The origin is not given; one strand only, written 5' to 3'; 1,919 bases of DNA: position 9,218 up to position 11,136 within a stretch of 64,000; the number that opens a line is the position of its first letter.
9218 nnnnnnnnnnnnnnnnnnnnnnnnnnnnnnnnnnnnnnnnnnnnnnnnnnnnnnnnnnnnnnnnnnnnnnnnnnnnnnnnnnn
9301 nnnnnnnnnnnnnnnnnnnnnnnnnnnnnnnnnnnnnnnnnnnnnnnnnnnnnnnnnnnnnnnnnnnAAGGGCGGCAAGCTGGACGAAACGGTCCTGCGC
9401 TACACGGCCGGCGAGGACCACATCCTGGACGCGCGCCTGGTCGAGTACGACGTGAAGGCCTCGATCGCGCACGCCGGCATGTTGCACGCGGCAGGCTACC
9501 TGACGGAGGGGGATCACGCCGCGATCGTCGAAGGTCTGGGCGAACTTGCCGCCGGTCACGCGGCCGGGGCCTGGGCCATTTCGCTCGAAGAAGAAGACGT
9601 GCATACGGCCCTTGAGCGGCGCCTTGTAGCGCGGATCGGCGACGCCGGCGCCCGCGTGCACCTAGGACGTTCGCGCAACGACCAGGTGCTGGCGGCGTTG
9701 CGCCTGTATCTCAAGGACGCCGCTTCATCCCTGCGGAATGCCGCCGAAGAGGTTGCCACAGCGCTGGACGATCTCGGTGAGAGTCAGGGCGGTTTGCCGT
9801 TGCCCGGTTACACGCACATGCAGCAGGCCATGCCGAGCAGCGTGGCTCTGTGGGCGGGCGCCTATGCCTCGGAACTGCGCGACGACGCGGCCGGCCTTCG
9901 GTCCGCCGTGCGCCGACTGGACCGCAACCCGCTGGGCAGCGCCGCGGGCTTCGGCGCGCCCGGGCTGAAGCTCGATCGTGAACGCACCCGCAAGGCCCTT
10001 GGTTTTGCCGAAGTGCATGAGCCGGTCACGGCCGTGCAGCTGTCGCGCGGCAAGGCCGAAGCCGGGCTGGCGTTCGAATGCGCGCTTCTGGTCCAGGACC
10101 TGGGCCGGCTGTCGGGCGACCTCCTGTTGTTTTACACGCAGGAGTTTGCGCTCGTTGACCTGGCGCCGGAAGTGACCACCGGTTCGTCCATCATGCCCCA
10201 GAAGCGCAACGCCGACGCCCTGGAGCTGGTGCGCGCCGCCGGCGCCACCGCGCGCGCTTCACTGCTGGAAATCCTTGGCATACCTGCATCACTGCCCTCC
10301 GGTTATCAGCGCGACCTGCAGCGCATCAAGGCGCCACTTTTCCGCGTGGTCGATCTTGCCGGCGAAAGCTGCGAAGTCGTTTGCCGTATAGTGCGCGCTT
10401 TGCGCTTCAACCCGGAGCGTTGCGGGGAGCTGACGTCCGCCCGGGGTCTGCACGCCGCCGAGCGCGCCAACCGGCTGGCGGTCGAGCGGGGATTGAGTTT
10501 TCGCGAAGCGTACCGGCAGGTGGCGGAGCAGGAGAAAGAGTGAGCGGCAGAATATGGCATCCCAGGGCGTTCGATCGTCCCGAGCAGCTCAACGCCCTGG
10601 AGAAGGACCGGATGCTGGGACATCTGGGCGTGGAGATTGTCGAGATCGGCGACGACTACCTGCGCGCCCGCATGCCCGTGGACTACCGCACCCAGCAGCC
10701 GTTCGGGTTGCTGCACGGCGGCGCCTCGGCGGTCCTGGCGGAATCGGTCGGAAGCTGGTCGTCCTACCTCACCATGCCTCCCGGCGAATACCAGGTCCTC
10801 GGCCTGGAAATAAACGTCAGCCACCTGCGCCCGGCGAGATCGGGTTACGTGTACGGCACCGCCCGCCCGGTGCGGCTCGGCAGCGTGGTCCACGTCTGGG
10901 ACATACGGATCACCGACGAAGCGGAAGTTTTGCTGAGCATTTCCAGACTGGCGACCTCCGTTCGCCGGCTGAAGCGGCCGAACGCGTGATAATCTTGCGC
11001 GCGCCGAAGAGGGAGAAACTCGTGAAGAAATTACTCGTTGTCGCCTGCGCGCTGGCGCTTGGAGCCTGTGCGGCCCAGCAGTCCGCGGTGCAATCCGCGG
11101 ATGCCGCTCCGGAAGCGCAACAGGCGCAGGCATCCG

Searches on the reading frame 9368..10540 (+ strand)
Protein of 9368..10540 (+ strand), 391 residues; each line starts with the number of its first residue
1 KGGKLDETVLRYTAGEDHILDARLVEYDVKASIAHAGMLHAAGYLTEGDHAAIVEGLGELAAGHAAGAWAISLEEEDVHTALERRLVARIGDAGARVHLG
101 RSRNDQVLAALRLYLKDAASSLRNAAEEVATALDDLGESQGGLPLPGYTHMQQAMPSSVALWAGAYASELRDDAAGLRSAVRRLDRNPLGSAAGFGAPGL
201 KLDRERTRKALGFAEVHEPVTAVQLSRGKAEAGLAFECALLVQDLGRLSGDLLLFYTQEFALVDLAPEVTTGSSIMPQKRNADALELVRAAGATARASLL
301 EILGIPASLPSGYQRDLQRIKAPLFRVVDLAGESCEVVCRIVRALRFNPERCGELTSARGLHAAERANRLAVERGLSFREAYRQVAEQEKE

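Call 57: search_protein_families(library=ncbifam, proteins=[window:9368-10540:+], max_evalue=1e-8)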
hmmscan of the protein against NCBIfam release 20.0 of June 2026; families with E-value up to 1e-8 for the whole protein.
window:9368-10540:+ (391 aa): 11 families
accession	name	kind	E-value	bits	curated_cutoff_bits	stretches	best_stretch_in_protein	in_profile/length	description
TIGR00838.1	argH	equivalog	4.2e-91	306.2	279.5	1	6-386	11-387/455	argininosuccinate lyase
NF008964.0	PRK12308.1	equivalog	2.5e-61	207.8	657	1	20-386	25-389/624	argininosuccinate lyase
NF005000.0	PRK06389.1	equivalog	8.6e-39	133.8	388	1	20-387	27-381/434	argininosuccinate lyase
NF002563.0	PRK02186.1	subfamily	1.1e-38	133.1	625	1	21-387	432-799/890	argininosuccinate lyase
NF052535.1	CoM_syn_XcbC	exception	1.5e-32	113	575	1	23-387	34-392/495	2-phosphosulfolactate phosphatase XcbC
TIGR00928.1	purB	equivalog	5.1e-18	65.1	326.2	1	80-387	74-383/436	adenylosuccinate lyase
TIGR02426.1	protocat_pcaB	equivalog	2.7e-17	62.7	355.75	1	82-299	77-291/338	3-carboxy-cis,cis-muconate cycloisomerase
NF005218.0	PRK06705.1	equivalog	3.4e-17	62.4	883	1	92-381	105-393/502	argininosuccinate lyase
NF006554.0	PRK09053.1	equivalog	6.2e-14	51.6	595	1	66-382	77-388/453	3-carboxy-cis,cis-muconate cycloisomerase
NF004631.0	PRK05975.1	equivalog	1.1e-13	50.9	371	1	42-286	47-286/352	3-carboxy-cis,cis-muconate cycloisomerase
NF006500.1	PRK08937.2-4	subfamily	1.1e-12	47.5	626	1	91-350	95-354/448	adenylosuccinate lyase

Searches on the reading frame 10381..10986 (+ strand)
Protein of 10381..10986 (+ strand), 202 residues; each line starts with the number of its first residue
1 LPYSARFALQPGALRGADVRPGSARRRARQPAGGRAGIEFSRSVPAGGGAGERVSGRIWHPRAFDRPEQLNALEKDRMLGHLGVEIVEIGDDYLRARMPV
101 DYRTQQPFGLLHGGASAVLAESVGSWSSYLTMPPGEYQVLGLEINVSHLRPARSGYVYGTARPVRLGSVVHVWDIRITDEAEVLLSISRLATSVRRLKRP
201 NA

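Call 48: search_protein_families(library=pfam, proteins=[window:10381-10986:+], max_evalue=0.00001)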
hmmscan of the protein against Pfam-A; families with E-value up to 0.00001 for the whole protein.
window:10381-10986:+ (202 aa): 1 family
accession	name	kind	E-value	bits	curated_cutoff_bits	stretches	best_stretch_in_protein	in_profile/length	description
PF03061.28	4HBT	-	5.2e-13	49.5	20.6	1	108-183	1-76/79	Thioesterase superfamily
